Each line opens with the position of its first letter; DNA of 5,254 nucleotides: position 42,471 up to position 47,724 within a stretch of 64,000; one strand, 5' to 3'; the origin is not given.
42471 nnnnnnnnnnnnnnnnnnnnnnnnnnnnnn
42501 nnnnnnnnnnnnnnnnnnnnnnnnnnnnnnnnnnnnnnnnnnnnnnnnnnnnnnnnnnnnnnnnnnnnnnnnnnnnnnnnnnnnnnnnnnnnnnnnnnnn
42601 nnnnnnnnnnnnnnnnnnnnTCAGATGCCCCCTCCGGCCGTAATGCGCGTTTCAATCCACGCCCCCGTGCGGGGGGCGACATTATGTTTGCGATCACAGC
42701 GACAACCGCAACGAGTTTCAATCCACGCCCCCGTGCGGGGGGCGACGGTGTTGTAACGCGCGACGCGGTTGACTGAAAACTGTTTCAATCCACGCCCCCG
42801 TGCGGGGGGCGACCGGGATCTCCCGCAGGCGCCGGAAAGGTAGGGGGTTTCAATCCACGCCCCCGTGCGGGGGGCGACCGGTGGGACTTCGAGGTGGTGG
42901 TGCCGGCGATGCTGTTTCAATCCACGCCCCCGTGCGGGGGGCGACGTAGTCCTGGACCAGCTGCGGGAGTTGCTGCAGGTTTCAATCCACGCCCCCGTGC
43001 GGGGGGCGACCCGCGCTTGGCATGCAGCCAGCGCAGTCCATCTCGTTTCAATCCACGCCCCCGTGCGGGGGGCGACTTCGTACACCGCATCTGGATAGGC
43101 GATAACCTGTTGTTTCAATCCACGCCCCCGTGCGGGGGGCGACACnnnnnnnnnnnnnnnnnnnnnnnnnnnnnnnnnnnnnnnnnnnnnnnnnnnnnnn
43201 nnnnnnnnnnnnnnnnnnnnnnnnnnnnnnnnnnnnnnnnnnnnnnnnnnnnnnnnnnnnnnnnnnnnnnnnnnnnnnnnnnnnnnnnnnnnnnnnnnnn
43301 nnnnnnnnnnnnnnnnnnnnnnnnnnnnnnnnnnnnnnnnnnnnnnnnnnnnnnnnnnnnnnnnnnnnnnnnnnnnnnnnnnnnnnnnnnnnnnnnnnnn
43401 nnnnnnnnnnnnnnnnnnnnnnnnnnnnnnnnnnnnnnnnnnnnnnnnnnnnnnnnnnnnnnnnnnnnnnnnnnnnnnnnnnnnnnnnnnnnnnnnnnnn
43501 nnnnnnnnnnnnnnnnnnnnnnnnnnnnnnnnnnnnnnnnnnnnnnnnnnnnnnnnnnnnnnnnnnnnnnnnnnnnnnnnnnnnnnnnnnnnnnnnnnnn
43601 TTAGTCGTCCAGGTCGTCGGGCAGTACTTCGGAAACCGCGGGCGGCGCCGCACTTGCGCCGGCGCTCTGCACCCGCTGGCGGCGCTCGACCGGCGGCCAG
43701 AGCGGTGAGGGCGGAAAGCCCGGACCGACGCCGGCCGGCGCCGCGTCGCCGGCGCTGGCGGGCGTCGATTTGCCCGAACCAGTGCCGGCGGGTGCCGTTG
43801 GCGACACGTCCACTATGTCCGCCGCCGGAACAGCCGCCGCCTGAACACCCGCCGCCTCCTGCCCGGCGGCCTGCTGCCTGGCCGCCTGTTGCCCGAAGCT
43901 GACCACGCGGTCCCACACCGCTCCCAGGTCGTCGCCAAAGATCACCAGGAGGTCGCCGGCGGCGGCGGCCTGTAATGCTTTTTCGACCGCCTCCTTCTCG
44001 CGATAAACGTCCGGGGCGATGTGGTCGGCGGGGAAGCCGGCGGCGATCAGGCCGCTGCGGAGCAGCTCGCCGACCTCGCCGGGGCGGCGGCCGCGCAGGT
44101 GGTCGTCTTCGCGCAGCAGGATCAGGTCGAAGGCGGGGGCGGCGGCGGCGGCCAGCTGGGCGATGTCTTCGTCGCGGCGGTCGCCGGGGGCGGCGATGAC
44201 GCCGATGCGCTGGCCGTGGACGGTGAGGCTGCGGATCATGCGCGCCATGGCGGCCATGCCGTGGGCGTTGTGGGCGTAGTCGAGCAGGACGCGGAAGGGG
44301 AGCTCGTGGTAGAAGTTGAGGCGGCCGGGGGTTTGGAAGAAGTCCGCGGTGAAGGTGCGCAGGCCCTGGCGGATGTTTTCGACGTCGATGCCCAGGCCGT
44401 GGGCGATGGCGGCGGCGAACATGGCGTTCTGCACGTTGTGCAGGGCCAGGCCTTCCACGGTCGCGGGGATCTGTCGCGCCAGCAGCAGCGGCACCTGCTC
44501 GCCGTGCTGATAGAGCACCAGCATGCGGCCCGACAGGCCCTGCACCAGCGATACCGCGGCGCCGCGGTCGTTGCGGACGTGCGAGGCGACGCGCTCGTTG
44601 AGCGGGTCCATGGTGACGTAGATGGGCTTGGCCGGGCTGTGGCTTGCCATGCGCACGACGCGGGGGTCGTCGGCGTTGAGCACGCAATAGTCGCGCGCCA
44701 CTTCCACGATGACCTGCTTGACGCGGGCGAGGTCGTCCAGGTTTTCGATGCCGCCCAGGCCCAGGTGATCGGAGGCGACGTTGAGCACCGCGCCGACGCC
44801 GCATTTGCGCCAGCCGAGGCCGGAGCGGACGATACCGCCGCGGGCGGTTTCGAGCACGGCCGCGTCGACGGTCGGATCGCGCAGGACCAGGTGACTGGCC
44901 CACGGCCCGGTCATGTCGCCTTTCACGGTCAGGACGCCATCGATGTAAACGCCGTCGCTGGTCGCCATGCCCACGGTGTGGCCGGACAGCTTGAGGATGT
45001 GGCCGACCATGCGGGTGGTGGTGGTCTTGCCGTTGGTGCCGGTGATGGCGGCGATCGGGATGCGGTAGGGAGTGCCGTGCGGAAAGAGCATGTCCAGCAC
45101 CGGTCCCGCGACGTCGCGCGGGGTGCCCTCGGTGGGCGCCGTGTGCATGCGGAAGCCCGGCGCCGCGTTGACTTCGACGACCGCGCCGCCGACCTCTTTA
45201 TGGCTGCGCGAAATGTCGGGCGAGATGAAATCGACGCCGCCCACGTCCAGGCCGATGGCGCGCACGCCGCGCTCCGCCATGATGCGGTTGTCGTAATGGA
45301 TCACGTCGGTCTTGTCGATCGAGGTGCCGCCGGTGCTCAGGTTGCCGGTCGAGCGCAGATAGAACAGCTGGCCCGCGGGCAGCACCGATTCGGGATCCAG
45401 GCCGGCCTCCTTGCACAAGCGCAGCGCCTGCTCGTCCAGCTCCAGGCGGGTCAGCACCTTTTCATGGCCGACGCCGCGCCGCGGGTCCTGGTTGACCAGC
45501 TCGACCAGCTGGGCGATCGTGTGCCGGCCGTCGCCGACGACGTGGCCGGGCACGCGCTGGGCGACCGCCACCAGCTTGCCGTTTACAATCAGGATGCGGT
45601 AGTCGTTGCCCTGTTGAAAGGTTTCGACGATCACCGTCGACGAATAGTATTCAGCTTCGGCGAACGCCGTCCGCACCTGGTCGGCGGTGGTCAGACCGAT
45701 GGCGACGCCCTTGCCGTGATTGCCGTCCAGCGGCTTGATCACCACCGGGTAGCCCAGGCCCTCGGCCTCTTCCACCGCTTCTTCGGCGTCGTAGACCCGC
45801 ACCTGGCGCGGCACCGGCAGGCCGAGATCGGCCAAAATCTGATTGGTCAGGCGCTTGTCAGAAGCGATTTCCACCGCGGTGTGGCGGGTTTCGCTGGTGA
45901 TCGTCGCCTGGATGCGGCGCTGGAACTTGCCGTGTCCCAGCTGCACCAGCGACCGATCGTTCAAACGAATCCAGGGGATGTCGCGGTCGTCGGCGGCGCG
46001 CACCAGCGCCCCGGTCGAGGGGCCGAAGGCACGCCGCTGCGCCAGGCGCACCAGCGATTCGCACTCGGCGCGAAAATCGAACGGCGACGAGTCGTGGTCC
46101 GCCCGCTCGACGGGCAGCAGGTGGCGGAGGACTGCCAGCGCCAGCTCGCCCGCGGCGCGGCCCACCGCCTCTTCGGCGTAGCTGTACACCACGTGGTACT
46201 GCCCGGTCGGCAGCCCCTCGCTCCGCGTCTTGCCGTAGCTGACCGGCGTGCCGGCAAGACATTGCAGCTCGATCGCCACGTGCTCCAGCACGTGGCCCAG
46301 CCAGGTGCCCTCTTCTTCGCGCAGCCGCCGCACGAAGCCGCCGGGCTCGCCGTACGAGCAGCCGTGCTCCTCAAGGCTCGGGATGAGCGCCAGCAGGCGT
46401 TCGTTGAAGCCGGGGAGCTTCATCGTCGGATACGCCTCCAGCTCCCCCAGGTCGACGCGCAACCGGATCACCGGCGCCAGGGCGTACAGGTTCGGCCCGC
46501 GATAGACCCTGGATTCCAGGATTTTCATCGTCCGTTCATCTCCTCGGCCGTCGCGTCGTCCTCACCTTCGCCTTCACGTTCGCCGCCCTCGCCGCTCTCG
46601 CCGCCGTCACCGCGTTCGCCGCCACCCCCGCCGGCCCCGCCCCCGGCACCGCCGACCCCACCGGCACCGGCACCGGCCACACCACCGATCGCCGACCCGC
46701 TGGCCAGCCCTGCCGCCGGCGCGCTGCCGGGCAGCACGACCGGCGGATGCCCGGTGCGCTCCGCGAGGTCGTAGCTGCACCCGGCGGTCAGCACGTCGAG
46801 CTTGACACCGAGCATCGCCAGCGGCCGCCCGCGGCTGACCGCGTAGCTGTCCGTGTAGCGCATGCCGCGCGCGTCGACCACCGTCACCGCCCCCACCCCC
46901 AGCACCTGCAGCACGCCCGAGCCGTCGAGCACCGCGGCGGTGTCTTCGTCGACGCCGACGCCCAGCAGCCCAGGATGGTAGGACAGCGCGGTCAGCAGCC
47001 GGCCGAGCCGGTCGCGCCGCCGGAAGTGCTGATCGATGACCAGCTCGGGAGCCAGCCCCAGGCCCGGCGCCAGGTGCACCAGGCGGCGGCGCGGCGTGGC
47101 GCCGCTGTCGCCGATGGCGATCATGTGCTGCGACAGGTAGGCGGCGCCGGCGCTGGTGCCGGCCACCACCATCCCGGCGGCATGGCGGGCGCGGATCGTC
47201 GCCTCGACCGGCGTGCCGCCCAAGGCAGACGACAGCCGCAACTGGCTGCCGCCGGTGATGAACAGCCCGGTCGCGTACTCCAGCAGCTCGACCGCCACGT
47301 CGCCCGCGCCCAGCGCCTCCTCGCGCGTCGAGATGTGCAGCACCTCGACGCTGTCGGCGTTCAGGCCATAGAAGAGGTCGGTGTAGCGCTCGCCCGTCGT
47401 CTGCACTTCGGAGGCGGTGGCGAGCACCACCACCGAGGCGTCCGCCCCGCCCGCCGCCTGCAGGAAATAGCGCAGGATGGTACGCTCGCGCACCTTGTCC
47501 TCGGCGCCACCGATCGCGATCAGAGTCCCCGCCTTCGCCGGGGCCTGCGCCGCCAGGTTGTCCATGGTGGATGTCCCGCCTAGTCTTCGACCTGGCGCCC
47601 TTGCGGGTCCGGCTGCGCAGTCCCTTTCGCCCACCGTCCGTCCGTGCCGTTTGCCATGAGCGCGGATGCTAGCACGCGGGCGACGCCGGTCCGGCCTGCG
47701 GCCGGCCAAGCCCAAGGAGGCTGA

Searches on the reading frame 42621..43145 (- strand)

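Call 25: search_protein_families(library=pfam, proteins=[window:42621-43145:-], max_evalue=0.001)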
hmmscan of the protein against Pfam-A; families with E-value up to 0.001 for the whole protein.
window:42621-43145:- (174 aa): 1 family
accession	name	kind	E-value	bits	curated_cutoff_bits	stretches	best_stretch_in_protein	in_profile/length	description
PF22055.1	MvaT_DBD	-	0.00024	21.4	27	0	135-147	5-17/37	Bacterial xenogeneic silencer MvaT, C-terminal domain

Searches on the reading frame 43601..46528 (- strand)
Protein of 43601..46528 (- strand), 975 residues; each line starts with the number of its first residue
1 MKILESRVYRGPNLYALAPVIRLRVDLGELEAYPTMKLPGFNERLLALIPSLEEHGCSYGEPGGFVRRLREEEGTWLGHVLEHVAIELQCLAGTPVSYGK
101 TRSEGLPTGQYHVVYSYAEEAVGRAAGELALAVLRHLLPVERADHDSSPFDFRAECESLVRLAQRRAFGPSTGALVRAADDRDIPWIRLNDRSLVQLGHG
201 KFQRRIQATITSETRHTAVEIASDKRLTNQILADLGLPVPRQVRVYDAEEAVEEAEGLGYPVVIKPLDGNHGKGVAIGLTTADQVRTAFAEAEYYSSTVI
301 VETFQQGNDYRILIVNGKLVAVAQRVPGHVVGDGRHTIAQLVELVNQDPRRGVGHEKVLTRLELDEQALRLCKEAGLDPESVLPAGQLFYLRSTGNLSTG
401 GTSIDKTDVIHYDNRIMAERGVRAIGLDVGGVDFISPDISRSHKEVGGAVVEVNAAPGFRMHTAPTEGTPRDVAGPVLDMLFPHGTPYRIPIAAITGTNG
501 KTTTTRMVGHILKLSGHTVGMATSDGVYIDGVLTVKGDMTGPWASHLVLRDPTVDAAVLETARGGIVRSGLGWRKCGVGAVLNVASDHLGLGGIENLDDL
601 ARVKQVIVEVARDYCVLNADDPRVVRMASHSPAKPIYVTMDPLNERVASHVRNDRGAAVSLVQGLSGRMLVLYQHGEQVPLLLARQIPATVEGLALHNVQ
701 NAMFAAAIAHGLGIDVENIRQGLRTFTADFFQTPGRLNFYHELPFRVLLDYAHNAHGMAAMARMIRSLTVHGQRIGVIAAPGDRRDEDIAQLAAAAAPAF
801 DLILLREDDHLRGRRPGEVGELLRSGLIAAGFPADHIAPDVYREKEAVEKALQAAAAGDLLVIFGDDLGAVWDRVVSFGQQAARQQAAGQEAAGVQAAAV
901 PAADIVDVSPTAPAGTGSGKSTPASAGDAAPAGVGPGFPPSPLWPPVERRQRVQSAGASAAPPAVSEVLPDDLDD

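Call 7: search_protein_families(library=pfam, proteins=[window:43601-46528:-], max_evalue=0.01)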
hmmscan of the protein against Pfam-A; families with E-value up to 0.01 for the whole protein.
window:43601-46528:- (975 aa): 11 families
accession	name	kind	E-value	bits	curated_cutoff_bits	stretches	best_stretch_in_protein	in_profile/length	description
PF18921.5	Cyanophycin_syn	-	4.4e-40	136.7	27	1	23-138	2-114/115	Cyanophycin synthase-like N-terminal domain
PF08245.18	Mur_ligase_M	-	6.9e-18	65.8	24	1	495-709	1-200/200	Mur ligase middle domain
PF02875.26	Mur_ligase_C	-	6.3e-14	53.3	28.4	1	735-865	1-125/127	Mur ligase, glutamate ligase domain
PF08443.16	RimK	-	2.2e-09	37.7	21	1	222-326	1-106/188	RimK-like ATP-grasp domain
PF13549.11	ATP-grasp_5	-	9.2e-08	32.2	27.6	1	228-291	15-83/221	ATP-grasp domain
PF02786.22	CPSase_L_D2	-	1.5e-06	28.4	19.8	1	224-304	1-88/211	Carbamoyl-phosphate synthase L chain, ATP binding domain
PF07478.18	Dala_Dala_lig_C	-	1.5e-05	25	24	1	234-318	4-95/204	D-ala D-ala ligase C-terminus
PF02222.28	ATP-grasp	-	2.2e-05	24.6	27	1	231-304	2-75/179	ATP-grasp domain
PF02655.19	ATP-grasp_3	-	3.4e-05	24.4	23.2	1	222-320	1-95/160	ATP-grasp domain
PF14397.11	ATPgrasp_ST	-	0.00012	21.8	31.4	1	218-291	15-92/278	Sugar-transfer associated ATP-grasp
PF02955.21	GSH-S_ATP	-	0.00017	21.6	23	1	261-328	33-105/175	Prokaryotic glutathione synthetase, ATP-grasp domain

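Call 8: search_protein_families(library=ncbifam, proteins=[window:43601-46528:-], max_evalue=0.01)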
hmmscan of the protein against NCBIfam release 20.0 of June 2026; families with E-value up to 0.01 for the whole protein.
window:43601-46528:- (975 aa): 72 families (the best 25 are shown)
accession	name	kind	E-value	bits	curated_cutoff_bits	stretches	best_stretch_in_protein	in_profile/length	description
TIGR02068.2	cya_phycin_syn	equivalog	0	1121.4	850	1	2-876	1-859/862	cyanophycin synthetase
NF010623.0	PRK14016.1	subfamily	0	1112.5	877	1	1-883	1-868/871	cyanophycin synthetase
NF002688.0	PRK02471.1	equivalog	2.6e-61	207.9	425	1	202-483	467-753/756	bifunctional glutamate--cysteine ligase GshA/glutathione synthetase GshB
TIGR03103.1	trio_acet_GNAT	equivalog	1.3e-52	179.1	569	1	190-486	261-545/547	N-acetylglutaminylglutamine synthetase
TIGR01435.1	glu_cys_lig_rel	equivalog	8.2e-41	140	656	1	196-482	440-719/719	bifunctional glutamate--cysteine ligase/glutathione synthetase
NF001126.0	PRK00139.1-4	equivalog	1.2e-25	90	373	1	489-865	103-456/486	UDP-N-acetylmuramoyl-L-alanyl-D-glutamate--2,6-diaminopimelate ligase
TIGR01085.1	murE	subfamily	3.1e-25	89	257.3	1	490-865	85-445/472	UDP-N-acetylmuramyl-tripeptide synthetase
NF001124.0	PRK00139.1-2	equivalog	3.8e-24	85.3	476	1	467-865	89-466/500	UDP-N-acetylmuramoyl-L-alanyl-D-glutamate--2,6-diaminopimelate ligase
NF008896.0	PRK11929.1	equivalog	1.3e-23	82.8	1023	1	489-865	111-472/965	bifunctional UDP-N-acetylmuramoyl-L-alanyl-D-glutamate--2,6-diaminopimelate ligase MurE/UDP-N-acetylmuramoyl-tripeptide--D-alanyl-D-alanine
NF053645.1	pMurC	equivalog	1.1e-21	77.2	560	2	491-632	103-235/492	pseudomurein biosynthesis peptide ligase pMurC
NF053648.1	pMurE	equivalog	6.9e-18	64.6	600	2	576-796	190-377/464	pseudomurein biosynthesis peptide ligase pMurE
TIGR00768.1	rimK_fam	subfamily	9.2e-18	64.6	143.4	1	217-326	80-194/276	RimK family alpha-L-glutamate ligase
NF010628.0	PRK14022.1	equivalog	1.4e-15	57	536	1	490-865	111-454/483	UDP-N-acetylmuramoyl-L-alanyl-D-glutamate--L-lysine ligase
TIGR02144.1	LysX_arch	equivalog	5.7e-14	51.9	275.6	1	215-327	78-195/281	lysine biosynthesis protein LysX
TIGR01143.1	murF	subfamily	7.2e-14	51.6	288.6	1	490-777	74-330/418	UDP-N-acetylmuramoyl-tripeptide--D-alanyl-D-alanine ligase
TIGR01087.1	murD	equivalog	9.1e-14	51.4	211.95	1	491-728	105-303/441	UDP-N-acetylmuramoyl-L-alanine--D-glutamate ligase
TIGR01082.1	murC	equivalog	4.3e-12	45.8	335.1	1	580-780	172-353/449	UDP-N-acetylmuramate--L-alanine ligase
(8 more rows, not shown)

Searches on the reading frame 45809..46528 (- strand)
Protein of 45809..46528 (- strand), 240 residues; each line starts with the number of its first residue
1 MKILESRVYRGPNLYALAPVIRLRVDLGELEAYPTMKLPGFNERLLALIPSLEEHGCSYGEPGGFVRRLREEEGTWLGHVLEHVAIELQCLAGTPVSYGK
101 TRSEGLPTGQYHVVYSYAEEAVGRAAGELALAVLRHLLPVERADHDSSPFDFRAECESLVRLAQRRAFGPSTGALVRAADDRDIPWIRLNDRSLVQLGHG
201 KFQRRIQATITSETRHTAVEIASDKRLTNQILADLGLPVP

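Call 21: find_homologous_proteins(query=window:45809-46528:-, max_evalue=0.00001)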
Query seq(240 aa) (240 aa): 1405 proteins with E <= 0.00001 among 4608 candidates; the best 120 are listed.
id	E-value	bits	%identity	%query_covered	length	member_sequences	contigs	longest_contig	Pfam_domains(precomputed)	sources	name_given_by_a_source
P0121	1.1e-125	436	81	100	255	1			PF18921.6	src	-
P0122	2.5e-124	432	80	100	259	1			PF18921.6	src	-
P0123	1.6e-123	429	80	100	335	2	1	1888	PF14397.12,PF18921.6,PF13549.12,PF02786.23,PF02222.28,PF08443.17,PF07478.19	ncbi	ncbi:MAG TPA: acetate--CoA ligase family protein, partial [Thermoanaerobaculia bacterium]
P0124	8.3e-121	420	78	100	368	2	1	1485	PF18921.6,PF13549.12,PF08443.17,PF07478.19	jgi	-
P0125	2.8e-120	418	86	89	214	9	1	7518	PF18921.6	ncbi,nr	ncbi:MAG TPA: cyanophycin synthetase, partial [Thermoanaerobaculia bacterium]|nr:cyanophycin synthet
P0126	7.5e-120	417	78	100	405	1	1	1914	PF02955.22,PF18921.6,PF13549.12,PF02786.23,PF02222.28,PF08443.17,PF07478.19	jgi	-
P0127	1.1e-119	416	78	100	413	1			PF02955.22,PF14397.12,PF18921.6,PF13549.12,PF02786.23,PF02222.28,PF08443.17,PF07478.19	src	-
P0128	2.6e-119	415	79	100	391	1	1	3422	PF02955.22,PF18921.6,PF13549.12,PF02786.23,PF02222.28,PF08443.17,PF02655.20,PF01071.25,PF07478.19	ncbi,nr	ncbi:MAG TPA: acetate--CoA ligase family protein, partial [Thermoanaerobaculia bacterium]|nr:acetate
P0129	2.7e-119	415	78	100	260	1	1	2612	PF18921.6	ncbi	ncbi:MAG TPA: cyanophycin synthetase, partial [Thermoanaerobaculia bacterium]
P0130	1.1e-117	410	78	100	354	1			PF18921.6,PF13549.12,PF02786.23,PF02222.28,PF08443.17,PF07478.19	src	-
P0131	1.0e-116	407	78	100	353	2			PF02955.22,PF18921.6,PF13549.12,PF08443.17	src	-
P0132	3.7e-115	402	75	100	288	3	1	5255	PF18921.6,PF13549.12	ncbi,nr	ncbi:MAG TPA: cyanophycin synthetase, partial [Thermoanaerobaculia bacterium]|nr:cyanophycin synthet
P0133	1.4e-114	400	76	100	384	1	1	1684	PF18921.6,PF13549.12,PF02786.23,PF02222.28,PF08443.17,PF07478.19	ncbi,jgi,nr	ncbi:ATP-grasp domain-containing protein [bacterium]|nr:MAG: ATP-grasp domain-containing protein [ba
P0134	2.2e-114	399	76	100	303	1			PF18921.6,PF13549.12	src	-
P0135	1.5e-113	396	78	95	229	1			PF18921.6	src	-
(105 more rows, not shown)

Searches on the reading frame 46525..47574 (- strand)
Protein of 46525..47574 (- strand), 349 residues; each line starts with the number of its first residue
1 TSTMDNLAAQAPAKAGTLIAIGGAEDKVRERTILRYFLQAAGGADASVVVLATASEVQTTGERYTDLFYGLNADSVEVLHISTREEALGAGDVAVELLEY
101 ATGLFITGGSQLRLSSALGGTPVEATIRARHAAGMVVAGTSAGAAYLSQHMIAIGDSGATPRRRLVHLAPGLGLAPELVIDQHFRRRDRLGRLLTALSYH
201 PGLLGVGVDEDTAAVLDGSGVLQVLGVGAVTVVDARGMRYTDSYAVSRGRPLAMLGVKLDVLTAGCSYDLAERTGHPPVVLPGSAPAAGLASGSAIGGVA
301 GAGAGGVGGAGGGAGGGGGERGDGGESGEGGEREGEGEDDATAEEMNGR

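Call 7: search_protein_families(library=pfam, proteins=[window:46525-47574:-], max_evalue=0.01)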
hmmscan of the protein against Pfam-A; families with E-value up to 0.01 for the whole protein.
window:46525-47574:- (349 aa): 1 family
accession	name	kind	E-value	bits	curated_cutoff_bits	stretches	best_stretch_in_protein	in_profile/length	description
PF03575.23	Peptidase_S51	-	2.6e-19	70.1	23.9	1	18-221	1-203/206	Peptidase family S51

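Call 8: search_protein_families(library=ncbifam, proteins=[window:46525-47574:-], max_evalue=0.01)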
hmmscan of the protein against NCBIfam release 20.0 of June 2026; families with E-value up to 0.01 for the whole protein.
window:46525-47574:- (349 aa): 1 family
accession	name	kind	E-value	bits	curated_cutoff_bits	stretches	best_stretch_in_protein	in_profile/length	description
TIGR02069.1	cyanophycinase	equivalog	3e-78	262.7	126.6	1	18-265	1-247/250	cyanophycinase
